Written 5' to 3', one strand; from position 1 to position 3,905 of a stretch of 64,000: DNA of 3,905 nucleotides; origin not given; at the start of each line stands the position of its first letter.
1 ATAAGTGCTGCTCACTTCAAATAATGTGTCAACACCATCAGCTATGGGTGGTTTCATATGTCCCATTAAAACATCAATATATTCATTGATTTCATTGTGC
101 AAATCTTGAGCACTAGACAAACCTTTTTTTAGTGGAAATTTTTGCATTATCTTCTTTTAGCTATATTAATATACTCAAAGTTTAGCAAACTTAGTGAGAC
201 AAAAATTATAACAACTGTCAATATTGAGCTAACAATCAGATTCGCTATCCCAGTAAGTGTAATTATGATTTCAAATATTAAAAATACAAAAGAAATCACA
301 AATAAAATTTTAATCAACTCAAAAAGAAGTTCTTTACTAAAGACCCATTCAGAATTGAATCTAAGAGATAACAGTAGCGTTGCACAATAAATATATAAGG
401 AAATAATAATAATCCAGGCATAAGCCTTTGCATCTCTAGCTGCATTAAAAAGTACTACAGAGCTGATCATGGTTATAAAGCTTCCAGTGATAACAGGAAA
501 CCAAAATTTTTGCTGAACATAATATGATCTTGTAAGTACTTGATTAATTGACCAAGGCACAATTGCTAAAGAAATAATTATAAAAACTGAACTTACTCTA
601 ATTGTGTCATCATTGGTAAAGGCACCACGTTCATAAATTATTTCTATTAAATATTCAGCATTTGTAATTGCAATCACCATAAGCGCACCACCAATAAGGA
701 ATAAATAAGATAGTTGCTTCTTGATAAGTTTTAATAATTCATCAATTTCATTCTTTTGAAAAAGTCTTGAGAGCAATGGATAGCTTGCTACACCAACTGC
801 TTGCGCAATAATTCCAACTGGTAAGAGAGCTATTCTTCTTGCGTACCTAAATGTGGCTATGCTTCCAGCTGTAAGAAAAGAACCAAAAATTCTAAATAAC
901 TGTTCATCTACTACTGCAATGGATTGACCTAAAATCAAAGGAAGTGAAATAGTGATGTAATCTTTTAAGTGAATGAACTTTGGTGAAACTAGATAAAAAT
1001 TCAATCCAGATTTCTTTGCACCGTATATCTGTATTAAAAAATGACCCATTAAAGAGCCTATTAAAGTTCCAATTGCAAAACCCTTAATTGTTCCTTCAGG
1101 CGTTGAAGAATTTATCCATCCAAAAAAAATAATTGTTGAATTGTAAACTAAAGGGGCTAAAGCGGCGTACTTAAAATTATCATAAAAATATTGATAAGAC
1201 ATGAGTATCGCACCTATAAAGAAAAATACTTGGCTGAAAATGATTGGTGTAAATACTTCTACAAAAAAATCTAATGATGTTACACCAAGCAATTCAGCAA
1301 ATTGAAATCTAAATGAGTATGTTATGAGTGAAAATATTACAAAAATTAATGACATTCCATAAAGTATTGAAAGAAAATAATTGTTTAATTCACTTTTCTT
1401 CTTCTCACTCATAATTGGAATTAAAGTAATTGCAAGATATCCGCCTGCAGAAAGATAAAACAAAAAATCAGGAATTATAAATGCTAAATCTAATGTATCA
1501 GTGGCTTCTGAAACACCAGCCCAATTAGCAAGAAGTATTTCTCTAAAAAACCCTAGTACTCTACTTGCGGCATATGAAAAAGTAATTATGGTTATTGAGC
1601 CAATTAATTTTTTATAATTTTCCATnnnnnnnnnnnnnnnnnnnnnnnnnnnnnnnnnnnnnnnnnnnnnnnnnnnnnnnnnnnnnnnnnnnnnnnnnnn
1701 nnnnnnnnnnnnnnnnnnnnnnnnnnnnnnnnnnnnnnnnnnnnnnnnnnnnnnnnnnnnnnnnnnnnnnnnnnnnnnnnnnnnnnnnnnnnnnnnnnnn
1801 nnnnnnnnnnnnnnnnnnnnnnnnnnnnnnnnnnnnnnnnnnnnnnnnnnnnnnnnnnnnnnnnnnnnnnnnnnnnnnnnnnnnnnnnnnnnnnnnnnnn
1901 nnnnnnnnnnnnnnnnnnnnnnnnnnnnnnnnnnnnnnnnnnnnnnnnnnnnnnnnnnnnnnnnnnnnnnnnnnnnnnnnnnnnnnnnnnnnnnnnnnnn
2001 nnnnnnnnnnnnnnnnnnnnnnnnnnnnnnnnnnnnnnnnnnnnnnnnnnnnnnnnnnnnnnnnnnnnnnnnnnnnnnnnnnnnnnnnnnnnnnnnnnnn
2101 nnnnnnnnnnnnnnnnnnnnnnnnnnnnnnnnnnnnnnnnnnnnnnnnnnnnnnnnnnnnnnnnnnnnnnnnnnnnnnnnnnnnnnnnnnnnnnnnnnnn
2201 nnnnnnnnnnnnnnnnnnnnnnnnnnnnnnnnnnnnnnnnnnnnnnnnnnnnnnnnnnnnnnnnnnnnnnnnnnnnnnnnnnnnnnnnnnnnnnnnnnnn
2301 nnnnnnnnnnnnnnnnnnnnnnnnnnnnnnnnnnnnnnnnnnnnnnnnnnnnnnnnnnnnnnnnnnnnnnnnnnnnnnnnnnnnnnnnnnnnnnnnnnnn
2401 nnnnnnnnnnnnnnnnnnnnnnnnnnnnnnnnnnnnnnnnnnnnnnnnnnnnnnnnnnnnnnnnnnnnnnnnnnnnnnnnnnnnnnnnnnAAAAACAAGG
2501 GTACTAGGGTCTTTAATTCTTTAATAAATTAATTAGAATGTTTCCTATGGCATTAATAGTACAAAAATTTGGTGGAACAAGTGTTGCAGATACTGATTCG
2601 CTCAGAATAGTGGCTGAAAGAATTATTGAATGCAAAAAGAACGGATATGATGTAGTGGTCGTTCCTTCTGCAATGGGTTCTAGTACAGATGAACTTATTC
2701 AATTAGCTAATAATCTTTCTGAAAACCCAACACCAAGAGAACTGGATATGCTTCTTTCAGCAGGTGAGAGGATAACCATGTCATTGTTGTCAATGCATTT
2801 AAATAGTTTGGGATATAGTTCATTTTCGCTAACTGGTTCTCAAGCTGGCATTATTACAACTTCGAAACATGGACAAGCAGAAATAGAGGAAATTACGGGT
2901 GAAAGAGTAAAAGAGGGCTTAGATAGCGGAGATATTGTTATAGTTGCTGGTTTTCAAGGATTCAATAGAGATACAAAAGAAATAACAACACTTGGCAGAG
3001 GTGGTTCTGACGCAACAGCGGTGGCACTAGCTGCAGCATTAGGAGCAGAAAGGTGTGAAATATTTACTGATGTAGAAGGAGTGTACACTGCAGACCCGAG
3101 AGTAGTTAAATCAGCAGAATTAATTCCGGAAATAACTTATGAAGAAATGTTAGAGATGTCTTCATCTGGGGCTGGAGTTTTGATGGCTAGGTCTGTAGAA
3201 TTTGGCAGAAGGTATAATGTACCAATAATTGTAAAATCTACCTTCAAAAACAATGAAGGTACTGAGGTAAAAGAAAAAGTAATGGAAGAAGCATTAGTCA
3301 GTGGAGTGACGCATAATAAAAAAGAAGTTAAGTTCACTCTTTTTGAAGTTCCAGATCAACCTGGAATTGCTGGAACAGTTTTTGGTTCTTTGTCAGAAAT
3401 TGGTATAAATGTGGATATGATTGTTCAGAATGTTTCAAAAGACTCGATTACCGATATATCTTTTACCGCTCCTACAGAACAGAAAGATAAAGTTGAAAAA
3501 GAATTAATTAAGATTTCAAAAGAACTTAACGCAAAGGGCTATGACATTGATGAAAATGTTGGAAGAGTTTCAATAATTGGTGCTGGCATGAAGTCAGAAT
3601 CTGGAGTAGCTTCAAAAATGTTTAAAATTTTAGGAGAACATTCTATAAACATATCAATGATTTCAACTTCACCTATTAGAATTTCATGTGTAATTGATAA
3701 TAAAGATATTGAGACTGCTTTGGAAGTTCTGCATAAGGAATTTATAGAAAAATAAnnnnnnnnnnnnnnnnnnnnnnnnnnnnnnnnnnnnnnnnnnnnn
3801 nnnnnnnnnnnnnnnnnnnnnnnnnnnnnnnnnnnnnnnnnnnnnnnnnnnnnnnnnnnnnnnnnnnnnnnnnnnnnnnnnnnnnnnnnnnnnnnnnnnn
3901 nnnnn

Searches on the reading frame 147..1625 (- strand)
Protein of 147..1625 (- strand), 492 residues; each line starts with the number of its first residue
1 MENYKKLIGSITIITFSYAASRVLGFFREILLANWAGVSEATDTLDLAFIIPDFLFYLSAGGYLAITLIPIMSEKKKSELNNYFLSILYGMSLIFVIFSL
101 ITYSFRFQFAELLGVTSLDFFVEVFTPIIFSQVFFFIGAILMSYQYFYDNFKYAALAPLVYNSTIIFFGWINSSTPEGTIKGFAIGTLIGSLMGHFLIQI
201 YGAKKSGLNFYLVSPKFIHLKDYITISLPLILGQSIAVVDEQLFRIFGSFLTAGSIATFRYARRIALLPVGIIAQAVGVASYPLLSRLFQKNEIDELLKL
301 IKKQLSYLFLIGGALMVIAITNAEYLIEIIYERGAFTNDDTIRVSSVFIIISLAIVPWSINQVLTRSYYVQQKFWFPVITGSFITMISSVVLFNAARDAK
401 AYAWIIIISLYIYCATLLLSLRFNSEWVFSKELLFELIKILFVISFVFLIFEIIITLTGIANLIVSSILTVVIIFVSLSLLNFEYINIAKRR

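Call 40: search_protein_families(library=ncbifam, max_evalue=0.00001, proteins=[window:147-1625:-])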
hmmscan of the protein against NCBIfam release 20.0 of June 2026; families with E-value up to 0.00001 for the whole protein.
window:147-1625:- (492 aa): 1 family
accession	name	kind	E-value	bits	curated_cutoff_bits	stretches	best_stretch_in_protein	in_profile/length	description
TIGR01695.1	murJ_mviN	equivalog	5.6e-47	160.6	235.55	1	13-488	8-503/506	murein biosynthesis integral membrane protein MurJ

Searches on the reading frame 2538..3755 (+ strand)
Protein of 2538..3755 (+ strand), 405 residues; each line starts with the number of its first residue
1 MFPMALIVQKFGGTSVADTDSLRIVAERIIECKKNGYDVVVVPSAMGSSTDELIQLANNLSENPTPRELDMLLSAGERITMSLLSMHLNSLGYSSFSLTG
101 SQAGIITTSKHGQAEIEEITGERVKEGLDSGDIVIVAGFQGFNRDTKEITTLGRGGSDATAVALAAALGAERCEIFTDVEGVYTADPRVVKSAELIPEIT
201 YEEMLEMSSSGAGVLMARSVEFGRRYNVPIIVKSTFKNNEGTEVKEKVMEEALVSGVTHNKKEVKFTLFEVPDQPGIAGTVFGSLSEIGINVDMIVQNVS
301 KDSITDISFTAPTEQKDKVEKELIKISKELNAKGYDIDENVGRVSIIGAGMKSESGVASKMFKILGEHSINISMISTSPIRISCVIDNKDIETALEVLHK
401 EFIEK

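Call 41: search_protein_families(library=ncbifam, max_evalue=1e-8, proteins=[window:2538-3755:+])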
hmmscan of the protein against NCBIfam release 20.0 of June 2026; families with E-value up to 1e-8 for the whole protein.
window:2538-3755:+ (405 aa): 25 families
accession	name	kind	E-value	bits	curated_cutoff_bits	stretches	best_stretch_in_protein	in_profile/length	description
NF005153.0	PRK06635.1-1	equivalog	4.3e-161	536.6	585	1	4-402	1-405/421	aspartate kinase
NF005155.0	PRK06635.1-4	equivalog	7.8e-161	535.6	346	1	4-402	1-401/407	aspartate kinase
NF005656.0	PRK07431.1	equivalog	3.6e-154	514.5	657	1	4-402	1-409/587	aspartate kinase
NF005154.0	PRK06635.1-2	equivalog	5e-149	497.1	376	1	5-403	3-403/407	aspartate kinase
NF005156.0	PRK06635.1-5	equivalog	2.7e-134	448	594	1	4-403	1-401/411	aspartate kinase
TIGR00657.1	asp_kinases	subfamily_domain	2.9e-130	435.3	208.7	2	66-403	103-441/442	aspartate kinase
TIGR00656.1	asp_kin_monofn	equivalog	3.1e-126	421.7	402.25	1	4-404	1-406/407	aspartate kinase, monofunctional class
NF005161.0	PRK06635.2-5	equivalog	1e-112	377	586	1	7-402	6-400/402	aspartate kinase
NF006068.0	PRK08210.1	equivalog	6.4e-103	345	474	1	4-403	1-401/405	aspartate kinase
NF006459.0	PRK08841.1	equivalog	7.9e-100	334.6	535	1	4-403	3-379/395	aspartate kinase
NF004938.0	PRK06291.1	equivalog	3.4e-89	299.7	528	2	65-404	118-463/468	aspartate kinase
NF005157.0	PRK06635.2-1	equivalog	1e-86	291.4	832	1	8-402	6-399/401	aspartate kinase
NF005158.0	PRK06635.2-2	equivalog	1.8e-75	254.3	717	1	4-398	1-394/401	aspartate kinase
NF006959.0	PRK09436.1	equivalog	4.4e-72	243.3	726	1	69-403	119-460/819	bifunctional aspartate kinase/homoserine dehydrogenase I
NF006570.0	PRK09084.1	equivalog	3.6e-62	210.9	455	1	65-404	108-450/452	lysine-sensitive aspartokinase 3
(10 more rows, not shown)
